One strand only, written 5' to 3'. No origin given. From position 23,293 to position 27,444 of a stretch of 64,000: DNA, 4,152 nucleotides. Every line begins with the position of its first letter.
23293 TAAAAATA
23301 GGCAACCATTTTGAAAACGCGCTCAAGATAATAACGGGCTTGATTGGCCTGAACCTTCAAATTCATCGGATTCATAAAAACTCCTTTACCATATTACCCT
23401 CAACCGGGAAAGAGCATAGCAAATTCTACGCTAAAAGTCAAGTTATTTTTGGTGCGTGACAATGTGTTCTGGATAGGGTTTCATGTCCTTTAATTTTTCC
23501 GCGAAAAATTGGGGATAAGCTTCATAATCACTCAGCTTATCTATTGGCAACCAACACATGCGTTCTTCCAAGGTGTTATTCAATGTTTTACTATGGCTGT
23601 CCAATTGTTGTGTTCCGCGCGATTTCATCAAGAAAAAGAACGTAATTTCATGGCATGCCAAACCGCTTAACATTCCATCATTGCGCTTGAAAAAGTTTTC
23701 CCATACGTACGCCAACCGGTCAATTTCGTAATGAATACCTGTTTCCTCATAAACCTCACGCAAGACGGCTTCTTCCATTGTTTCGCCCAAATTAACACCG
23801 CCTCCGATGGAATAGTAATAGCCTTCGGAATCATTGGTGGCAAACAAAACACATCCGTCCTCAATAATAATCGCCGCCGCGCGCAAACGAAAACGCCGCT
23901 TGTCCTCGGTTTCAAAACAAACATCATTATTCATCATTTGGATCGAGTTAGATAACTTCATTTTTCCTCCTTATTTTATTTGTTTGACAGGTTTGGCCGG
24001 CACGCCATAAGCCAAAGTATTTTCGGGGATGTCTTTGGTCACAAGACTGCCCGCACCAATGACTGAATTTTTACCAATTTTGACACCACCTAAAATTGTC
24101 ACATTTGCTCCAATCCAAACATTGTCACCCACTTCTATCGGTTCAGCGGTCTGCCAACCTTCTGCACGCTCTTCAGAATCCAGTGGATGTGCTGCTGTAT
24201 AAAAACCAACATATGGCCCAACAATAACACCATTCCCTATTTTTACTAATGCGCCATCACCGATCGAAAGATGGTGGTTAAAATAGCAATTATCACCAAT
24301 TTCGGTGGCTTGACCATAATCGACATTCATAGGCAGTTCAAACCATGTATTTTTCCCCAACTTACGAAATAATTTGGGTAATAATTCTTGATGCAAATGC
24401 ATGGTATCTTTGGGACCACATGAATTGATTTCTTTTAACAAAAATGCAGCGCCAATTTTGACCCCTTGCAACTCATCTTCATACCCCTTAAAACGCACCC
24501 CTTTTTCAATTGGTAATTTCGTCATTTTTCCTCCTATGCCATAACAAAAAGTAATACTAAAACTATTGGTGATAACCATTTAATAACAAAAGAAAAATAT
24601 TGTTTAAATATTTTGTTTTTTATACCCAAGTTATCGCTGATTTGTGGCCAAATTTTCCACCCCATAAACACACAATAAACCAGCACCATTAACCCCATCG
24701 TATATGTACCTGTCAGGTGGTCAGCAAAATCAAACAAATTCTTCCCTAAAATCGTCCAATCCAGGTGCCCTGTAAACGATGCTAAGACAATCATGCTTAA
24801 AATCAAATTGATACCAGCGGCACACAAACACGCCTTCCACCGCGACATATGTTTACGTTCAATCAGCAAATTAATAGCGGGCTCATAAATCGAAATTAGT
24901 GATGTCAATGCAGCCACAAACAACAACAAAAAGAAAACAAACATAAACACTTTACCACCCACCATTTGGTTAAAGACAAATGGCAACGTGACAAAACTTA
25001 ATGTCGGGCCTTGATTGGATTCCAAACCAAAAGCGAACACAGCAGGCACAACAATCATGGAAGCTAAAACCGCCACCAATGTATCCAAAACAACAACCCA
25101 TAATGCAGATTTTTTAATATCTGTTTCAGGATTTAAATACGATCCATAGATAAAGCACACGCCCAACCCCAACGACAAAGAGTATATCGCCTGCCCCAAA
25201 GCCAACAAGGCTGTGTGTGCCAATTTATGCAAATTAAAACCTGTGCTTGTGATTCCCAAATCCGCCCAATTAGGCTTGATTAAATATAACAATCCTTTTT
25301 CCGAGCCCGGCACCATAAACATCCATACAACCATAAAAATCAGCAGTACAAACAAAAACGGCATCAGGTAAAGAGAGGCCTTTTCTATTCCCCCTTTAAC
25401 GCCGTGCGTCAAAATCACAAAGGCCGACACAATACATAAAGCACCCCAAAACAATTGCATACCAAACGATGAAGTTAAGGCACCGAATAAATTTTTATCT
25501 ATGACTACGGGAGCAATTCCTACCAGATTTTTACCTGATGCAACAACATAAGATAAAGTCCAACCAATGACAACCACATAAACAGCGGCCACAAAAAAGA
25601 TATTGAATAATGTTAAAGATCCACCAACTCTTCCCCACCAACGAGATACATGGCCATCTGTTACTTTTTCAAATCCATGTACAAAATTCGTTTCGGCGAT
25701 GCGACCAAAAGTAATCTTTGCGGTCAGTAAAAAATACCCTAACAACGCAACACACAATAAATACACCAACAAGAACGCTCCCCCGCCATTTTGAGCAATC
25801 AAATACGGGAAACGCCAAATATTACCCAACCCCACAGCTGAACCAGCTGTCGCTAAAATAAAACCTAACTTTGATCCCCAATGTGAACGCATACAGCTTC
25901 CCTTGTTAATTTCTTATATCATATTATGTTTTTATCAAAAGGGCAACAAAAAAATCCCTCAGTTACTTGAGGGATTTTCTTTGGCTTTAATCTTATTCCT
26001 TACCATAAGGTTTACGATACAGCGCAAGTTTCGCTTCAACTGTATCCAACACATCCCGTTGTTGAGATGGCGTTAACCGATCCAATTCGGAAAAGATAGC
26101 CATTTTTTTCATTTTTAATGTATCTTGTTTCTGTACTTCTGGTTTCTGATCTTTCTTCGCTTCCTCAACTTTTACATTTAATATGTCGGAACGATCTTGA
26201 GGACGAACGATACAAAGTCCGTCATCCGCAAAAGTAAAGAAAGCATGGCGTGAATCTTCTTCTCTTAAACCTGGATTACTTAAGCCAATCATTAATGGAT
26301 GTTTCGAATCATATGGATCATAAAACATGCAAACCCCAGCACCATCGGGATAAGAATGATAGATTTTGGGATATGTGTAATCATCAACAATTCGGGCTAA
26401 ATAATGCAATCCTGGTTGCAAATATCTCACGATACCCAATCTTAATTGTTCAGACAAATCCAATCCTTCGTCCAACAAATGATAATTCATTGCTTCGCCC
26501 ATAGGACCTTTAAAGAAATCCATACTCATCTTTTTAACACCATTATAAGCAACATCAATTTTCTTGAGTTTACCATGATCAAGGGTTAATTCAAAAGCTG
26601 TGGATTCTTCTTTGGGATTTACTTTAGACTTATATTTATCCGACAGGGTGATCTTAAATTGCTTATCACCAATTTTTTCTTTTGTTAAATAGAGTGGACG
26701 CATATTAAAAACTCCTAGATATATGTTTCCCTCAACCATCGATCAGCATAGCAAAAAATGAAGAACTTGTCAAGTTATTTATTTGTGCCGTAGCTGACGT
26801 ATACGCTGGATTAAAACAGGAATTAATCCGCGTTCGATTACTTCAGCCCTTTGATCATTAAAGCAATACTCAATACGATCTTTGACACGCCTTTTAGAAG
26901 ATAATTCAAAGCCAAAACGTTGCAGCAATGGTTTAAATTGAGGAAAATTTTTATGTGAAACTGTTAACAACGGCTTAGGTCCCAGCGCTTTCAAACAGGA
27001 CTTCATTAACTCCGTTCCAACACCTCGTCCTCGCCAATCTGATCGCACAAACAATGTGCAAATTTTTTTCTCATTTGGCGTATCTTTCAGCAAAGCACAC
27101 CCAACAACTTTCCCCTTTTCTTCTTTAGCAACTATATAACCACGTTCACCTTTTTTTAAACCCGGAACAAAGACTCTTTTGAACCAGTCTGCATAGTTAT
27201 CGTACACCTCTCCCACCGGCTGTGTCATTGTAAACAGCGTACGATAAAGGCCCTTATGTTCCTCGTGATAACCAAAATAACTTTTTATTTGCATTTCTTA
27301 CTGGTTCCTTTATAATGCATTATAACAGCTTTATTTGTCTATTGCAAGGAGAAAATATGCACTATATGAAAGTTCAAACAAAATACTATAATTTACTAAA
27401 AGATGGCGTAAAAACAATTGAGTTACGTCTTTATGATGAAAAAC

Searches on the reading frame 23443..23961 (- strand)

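Call 61: search_protein_families(library=pfam, proteins=[window:23443-23961:-], max_evalue=0.00001)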
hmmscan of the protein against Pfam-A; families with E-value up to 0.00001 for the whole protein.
window:23443-23961:- (172 aa): 1 family
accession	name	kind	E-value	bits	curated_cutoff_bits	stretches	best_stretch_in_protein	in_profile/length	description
PF00293.34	NUDIX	-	1.9e-14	54.3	21.1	1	25-145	3-123/134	NUDIX domain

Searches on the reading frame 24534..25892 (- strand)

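Call 61: search_protein_families(library=pfam, proteins=[window:24534-25892:-], max_evalue=0.00001)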
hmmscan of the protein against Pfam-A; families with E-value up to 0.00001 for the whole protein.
window:24534-25892:- (452 aa): 1 family
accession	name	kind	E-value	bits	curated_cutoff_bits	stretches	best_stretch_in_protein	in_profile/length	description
PF00209.24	SNF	-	9.7e-38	130.6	27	2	2-119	1-112/524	Sodium:neurotransmitter symporter family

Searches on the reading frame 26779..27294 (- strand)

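Call 61: search_protein_families(library=pfam, proteins=[window:26779-27294:-], max_evalue=0.00001)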
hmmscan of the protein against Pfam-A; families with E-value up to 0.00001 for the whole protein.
window:26779-27294:- (171 aa): 3 families
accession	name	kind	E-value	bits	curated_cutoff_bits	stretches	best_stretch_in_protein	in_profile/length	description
PF13673.13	Acetyltransf_10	-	4.4e-12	46.5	23.6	1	53-143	32-121/128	Acetyltransferase (GNAT) domain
PF13508.13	Acetyltransf_7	-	9.6e-12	45.6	27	1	52-130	4-83/84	Acetyltransferase (GNAT) domain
PF00583.31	Acetyltransf_1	-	2.1e-11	44.6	20.7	1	32-105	23-89/116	Acetyltransferase (GNAT) family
